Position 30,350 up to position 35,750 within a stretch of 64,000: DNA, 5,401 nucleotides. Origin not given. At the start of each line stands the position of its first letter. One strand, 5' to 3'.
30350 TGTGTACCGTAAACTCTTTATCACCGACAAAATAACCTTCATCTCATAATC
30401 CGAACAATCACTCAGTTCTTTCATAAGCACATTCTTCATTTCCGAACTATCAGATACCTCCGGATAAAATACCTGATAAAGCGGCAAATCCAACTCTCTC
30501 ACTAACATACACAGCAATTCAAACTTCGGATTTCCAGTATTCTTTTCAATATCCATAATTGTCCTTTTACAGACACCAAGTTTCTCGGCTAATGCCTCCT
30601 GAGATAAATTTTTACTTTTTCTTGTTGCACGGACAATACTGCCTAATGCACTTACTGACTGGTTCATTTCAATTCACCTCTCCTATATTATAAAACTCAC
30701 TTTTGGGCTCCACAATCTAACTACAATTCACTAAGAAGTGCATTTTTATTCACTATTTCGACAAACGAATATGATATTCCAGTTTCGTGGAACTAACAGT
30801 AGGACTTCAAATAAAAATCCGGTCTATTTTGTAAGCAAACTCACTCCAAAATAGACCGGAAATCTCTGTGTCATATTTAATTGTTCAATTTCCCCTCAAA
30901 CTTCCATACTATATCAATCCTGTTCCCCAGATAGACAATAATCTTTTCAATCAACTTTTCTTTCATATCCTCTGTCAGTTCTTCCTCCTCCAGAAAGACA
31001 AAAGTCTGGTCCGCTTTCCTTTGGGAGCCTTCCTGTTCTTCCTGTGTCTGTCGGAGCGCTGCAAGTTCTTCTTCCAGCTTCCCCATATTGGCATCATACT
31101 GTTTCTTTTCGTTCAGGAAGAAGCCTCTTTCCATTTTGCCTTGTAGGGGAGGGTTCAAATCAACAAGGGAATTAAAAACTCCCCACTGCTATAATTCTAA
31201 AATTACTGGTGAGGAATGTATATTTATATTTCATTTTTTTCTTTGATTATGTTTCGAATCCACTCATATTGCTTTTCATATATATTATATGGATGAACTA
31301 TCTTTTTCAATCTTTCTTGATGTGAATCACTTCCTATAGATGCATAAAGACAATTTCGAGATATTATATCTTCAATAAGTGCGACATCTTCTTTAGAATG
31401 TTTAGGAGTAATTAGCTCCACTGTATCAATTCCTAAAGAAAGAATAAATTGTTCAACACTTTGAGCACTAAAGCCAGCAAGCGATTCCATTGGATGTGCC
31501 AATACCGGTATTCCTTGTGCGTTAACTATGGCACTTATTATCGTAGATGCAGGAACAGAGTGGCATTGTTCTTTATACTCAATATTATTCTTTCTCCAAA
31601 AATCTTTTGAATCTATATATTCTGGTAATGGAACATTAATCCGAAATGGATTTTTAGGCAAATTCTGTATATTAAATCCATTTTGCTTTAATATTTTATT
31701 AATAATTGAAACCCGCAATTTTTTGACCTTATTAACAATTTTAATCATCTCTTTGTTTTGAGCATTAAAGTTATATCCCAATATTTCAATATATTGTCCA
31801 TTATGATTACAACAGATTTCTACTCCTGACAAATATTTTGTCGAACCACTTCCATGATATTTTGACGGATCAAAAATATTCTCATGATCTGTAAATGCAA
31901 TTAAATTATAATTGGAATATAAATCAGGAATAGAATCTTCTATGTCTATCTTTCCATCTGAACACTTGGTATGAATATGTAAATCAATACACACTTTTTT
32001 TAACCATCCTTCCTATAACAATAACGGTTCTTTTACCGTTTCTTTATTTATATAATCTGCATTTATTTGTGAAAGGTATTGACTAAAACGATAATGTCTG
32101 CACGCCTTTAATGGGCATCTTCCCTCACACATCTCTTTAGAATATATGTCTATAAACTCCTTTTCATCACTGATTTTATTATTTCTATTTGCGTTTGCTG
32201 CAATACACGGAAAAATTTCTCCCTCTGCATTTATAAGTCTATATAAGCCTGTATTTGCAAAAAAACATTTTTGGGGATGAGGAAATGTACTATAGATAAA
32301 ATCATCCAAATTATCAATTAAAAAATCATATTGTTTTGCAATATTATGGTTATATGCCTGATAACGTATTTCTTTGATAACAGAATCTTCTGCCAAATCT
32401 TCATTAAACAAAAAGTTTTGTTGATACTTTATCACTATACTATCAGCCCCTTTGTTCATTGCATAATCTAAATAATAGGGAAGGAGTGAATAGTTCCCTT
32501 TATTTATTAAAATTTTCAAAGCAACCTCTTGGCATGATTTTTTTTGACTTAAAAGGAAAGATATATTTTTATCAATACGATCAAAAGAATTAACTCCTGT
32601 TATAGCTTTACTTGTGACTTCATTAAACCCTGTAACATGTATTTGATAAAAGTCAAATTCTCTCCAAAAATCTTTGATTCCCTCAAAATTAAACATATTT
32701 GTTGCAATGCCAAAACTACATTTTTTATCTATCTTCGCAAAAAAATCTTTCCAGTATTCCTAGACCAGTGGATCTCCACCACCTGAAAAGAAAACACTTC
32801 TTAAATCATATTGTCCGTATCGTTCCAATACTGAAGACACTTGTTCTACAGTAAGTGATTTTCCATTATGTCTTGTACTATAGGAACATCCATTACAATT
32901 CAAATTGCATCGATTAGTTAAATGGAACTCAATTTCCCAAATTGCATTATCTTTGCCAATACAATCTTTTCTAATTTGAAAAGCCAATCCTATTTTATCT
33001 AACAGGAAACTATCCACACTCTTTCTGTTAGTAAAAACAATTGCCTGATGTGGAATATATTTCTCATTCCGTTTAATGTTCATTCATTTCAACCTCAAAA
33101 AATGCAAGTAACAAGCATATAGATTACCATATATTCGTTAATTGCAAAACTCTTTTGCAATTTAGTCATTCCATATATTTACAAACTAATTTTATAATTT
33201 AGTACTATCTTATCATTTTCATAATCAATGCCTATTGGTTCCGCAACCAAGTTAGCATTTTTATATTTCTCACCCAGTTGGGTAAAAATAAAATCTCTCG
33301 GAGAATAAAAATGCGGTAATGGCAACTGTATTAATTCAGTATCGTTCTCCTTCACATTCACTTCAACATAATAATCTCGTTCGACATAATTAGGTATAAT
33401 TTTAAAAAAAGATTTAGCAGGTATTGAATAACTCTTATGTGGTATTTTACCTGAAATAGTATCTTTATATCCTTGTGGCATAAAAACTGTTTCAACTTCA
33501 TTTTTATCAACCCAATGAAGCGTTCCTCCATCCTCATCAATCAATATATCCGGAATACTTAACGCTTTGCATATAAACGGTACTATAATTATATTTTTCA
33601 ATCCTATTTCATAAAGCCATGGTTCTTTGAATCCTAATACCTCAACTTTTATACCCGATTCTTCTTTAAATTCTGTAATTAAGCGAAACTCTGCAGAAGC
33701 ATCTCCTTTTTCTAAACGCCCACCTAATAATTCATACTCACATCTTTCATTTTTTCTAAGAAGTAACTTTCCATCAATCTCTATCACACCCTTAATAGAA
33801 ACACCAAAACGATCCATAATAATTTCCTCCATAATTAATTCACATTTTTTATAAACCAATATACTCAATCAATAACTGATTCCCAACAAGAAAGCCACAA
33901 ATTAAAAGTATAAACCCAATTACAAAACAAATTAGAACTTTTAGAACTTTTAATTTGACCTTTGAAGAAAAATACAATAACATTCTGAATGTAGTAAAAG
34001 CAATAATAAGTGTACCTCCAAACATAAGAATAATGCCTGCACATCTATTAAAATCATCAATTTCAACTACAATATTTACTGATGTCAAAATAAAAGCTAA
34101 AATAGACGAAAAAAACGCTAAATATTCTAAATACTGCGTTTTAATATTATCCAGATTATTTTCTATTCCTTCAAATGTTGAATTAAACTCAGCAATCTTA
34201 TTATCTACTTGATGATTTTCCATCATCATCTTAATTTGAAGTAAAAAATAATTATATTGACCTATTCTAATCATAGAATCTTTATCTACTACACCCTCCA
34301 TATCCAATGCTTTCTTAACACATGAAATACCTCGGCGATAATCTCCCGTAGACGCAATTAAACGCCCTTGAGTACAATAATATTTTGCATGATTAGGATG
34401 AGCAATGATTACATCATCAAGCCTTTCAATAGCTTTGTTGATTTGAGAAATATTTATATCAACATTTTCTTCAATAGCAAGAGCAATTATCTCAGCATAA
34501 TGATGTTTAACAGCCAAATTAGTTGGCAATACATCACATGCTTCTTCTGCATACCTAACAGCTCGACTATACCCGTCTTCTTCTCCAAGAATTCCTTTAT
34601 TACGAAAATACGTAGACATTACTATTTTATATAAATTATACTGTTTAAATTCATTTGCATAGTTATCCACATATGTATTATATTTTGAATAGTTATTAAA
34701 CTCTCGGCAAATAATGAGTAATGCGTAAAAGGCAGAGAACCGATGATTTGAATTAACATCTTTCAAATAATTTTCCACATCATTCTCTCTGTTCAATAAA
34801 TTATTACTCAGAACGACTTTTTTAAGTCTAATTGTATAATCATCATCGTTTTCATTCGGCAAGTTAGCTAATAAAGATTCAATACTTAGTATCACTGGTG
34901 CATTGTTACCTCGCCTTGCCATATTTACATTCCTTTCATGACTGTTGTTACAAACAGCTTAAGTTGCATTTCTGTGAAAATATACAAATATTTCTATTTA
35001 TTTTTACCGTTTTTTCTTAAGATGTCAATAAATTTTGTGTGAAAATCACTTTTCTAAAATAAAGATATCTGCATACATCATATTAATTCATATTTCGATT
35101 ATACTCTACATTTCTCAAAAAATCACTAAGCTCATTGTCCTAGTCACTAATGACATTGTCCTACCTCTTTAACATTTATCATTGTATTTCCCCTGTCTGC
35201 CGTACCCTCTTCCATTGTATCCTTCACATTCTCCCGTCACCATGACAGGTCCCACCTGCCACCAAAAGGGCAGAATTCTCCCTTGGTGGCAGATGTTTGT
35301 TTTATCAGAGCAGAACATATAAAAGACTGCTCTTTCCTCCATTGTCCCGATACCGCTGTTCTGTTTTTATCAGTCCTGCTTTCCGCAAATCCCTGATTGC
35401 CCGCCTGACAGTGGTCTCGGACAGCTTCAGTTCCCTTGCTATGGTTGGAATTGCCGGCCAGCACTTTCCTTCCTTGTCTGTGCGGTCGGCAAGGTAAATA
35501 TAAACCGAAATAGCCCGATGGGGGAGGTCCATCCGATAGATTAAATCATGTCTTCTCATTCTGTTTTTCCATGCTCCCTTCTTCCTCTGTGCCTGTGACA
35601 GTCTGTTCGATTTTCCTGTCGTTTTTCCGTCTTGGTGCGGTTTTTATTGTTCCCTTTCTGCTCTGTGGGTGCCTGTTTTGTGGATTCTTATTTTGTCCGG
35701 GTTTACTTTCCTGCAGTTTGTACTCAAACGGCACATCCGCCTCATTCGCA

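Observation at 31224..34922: Four-gene operon TPR-TM, Nudix, radical SAM, PHP: candidate nucleotide-centred system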

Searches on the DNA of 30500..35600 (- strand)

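Call 90: search_rna_families(source=window, start=30500, end=35600, threshold=evalue, max_evalue=1)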
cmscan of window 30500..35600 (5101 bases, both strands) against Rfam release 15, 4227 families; matches with E-value up to 1: 3.
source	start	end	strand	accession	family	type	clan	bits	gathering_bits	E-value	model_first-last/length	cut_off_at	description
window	33282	33312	-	RF01358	CRISPR-DR39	Gene; CRISPR;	-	31.6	39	0.062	1-31/31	no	CRISPR RNA direct repeat element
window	31922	32018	-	RF00205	snoR41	Gene; snRNA; snoRNA; CD-box;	CL00068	28.4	40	0.057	1-97/97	no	Small nucleolar RNA R41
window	33990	34071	-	RF00332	snoZ266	Gene; snRNA; snoRNA; CD-box;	-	27.1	43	0.081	1-90/90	no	Small nucleolar RNA Z266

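Call 93: search_dna_similar(query=window:30700-31230:-, collection=phages, mode=distant, max_evalue=0.001, max_rows=8)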
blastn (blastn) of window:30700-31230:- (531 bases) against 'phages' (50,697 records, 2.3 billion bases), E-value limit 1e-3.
No match.

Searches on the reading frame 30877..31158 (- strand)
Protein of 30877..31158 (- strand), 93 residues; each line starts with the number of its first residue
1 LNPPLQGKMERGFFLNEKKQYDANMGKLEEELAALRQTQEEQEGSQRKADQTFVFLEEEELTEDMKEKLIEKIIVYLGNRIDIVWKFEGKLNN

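Call 3: search_protein_families(library=pfam, proteins=[window:30877-31158:-], max_evalue=0.1)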
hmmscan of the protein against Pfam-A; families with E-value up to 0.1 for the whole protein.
window:30877-31158:- (93 aa): 1 family
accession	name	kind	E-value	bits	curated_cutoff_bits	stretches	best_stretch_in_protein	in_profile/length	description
PF14287.11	DUF4368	-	0.034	14.8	25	1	40-88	7-63/67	Domain of unknown function (DUF4368)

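Call 92: search_dna_similar(query=window:30880-31158:-, collection=plasmids, mode=protein, max_evalue=0.001, max_rows=8)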
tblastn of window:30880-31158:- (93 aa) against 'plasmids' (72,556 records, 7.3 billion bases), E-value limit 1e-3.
No match.

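Call 94: search_protein_families(library=ncbifam, proteins=[window:30880-31158:-], max_evalue=0.05)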
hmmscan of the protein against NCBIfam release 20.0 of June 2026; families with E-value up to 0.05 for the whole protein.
window:30880-31158:- (93 aa): 0 families

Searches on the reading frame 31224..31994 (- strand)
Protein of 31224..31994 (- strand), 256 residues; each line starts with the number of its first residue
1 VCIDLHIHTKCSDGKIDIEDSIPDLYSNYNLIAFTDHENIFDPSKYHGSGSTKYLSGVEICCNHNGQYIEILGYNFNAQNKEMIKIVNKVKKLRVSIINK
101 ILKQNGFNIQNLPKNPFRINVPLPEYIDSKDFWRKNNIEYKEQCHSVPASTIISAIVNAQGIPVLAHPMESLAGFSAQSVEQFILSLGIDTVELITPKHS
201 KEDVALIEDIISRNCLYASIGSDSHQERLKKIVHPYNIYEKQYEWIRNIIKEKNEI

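Call 3: search_protein_families(library=pfam, proteins=[window:31224-31994:-], max_evalue=0.1)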
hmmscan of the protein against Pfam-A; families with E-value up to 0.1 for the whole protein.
window:31224-31994:- (256 aa): 1 family
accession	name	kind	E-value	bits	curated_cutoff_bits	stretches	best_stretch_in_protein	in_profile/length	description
PF02811.25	PHP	-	4.7e-05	24.2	26.4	1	4-87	1-92/164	PHP domain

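Call 8: search_protein_families(library=padloc, proteins=[window:31224-31994:-], max_evalue=0.1)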
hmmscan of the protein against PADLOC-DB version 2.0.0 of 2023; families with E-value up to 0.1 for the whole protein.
window:31224-31994:- (256 aa): 0 families

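Call 9: search_protein_families(library=ncbifam, proteins=[window:31224-31994:-], max_evalue=0.1)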
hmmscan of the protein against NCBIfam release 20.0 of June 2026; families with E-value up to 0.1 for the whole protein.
window:31224-31994:- (256 aa): 7 families
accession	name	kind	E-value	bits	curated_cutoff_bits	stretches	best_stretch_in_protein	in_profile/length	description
NF041577.1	nside_bi_sphtase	equivalog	1.6e-16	60.3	400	2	2-96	3-101/276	3',5'-nucleoside bisphosphate phosphatase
NF047791.1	RNaseRnm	equivalog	2.4e-15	56.6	375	2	2-100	2-106/275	RNase RNM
NF041661.1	Cycl_ph_dihydrol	equivalog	9e-07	28.5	500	1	147-232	170-250/259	phosphoribosyl 1,2-cyclic phosphate 1,2-diphosphodiesterase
NF009015.0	PRK12355.3-1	equivalog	0.0029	16.5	416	1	150-202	347-398/420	conjugal transfer mating pair stabilization protein TraN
NF038032.1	CehA_McbA_metalo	domain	0.0056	16.1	80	1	3-42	5-45/315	CehA/McbA family metallohydrolase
NF006375.0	PRK08609.1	equivalog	0.021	13.4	426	1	4-39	338-374/571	DNA polymerase/3'-5' exonuclease PolX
NF006251.0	PRK08392.1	equivalog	0.024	14.1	212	1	3-60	2-55/216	hypothetical protein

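Call 23: search_solved_structures(query=window:31224-31994:-, max_evalue=0.01)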
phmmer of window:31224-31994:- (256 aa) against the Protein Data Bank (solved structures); distinct sequences matched with E-value up to 0.01: 2.
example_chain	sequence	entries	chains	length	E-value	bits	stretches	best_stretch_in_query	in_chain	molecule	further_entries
9etk_A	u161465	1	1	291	1.2e-07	34.6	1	1-96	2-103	Metal-dependent phosphoesterases (PHP family)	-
2yb1_A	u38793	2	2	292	1.2e-05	28.1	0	153-226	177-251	AMIDOHYDROLASE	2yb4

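Call 49: search_dna_similar(query=window:31227-31994:-, collection=plasmids, mode=protein, max_evalue=0.001, max_rows=25)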
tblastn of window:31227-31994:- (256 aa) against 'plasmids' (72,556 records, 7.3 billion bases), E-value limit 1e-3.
Records with a match: 8; places in all: 8; records where one place covers at least 80% of the query: 8.
Best place of each record, by identity: <60% 8.
By first word of the organism name: Acinetobacter 4; Proteus 2; Neisseria 2.
By predicted mobility (MOB-suite, as given by PLSDB): mobilizable 4; non-mobilizable 3; conjugative 1.
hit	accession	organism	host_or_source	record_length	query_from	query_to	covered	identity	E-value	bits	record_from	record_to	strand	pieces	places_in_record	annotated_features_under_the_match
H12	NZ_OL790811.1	Proteus mirabilis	-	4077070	4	247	95%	24.4%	2e-7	59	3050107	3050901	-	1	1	none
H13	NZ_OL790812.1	Proteus mirabilis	-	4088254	4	247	95%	24.4%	2e-7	59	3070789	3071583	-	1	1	none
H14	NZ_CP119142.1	Neisseria gonorrhoeae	Homo sapiens,whole organism,synovial ...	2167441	3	226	88%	24.7%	1e-8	62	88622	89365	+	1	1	none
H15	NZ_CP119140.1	Neisseria gonorrhoeae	Homo sapiens,whole organism,blood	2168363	3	226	88%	24.7%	1e-8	62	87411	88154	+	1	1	none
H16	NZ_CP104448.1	Acinetobacter baumannii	Homo sapiens,sputum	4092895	3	229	89%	24.2%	3e-6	56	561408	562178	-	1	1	none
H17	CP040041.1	Acinetobacter baumannii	Homo sapiens,blood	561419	3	229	89%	24.2%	7e-6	54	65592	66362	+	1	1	PHP domain-containing protein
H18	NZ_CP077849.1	Acinetobacter baumannii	Homo sapiens,Rectal swab_P28_BU14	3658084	3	229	89%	24.2%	7e-6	54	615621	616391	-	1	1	none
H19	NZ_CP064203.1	Acinetobacter baumannii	Homo sapiens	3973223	3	229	89%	24.2%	7e-6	54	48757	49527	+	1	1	none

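Call 91: search_solved_structures(query=A4, max_evalue=1)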
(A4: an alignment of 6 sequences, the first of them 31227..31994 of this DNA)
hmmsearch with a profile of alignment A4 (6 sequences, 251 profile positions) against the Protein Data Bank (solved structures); distinct sequences matched with E-value up to 1: 9.
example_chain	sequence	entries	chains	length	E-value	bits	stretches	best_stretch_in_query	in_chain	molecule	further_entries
9etk_A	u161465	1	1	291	7e-19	71.6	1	1-227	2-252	Metal-dependent phosphoesterases (PHP family)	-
7ug9_A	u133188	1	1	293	5.8e-12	48.9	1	2-227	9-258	5'-3' exoribonuclease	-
2yb1_A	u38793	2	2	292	2e-11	47.1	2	2-98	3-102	AMIDOHYDROLASE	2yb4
3e0f_A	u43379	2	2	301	5.4e-09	39.2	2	4-105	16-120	Putative Metal-dependent Phosphoesterase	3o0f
2anu_A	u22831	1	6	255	3.1e-05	26.8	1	3-37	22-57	hypothetical protein TM0559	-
1m65_A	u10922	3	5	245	0.063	16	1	3-165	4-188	Hypothetical protein ycdX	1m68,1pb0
7l7b_F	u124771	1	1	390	0.081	15.7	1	138-207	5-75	RNA polymerase sigma factor SigA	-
3b0y_A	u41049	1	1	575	0.57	12.9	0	4-38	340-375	DNA polymerase beta family (X family)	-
6c2u_A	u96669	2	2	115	0.88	12.3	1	138-199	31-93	phosphate-loop protein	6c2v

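Call 100: search_protein_families(library=phrogs, proteins=[window:31227-31994:-], max_evalue=0.001)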
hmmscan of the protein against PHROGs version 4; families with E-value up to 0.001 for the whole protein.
window:31227-31994:- (256 aa): 0 families
